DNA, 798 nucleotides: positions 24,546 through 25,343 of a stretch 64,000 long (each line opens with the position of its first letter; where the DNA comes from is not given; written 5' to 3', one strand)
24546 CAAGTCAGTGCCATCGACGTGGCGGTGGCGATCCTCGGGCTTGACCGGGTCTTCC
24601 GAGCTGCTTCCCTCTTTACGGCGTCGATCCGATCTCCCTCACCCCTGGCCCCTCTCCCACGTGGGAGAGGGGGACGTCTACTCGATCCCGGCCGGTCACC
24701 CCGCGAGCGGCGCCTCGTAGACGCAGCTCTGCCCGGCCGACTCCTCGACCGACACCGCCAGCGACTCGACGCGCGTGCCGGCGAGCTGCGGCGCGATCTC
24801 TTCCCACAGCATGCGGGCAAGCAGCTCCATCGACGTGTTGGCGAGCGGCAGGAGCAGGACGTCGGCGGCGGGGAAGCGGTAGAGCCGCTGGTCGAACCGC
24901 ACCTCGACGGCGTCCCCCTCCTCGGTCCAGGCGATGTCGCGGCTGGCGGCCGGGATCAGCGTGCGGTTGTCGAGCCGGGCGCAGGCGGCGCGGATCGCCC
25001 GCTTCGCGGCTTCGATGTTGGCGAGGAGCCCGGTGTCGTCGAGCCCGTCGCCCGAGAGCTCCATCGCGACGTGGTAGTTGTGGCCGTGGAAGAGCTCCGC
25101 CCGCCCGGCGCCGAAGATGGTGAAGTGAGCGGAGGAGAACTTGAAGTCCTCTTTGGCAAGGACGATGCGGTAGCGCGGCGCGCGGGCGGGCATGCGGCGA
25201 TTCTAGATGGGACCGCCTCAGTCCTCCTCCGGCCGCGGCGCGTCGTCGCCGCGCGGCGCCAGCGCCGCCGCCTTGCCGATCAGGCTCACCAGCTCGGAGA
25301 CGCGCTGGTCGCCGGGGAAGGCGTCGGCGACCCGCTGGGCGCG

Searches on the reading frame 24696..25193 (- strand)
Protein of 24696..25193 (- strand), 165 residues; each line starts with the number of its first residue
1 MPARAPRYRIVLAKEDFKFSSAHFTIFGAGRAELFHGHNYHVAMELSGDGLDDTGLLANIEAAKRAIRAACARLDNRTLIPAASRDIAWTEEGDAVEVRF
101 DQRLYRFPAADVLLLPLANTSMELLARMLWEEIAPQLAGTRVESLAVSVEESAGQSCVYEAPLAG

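Call 46: search_protein_families(library=pfam, proteins=[window:24696-25193:-], max_evalue=0.00001)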
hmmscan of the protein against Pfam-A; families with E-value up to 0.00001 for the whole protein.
window:24696-25193:- (165 aa): 1 family
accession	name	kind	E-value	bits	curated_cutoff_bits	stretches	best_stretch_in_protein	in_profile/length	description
PF01242.24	PTPS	-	7.4e-21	74.8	22.4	1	16-160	5-119/121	6-pyruvoyl tetrahydropterin synthase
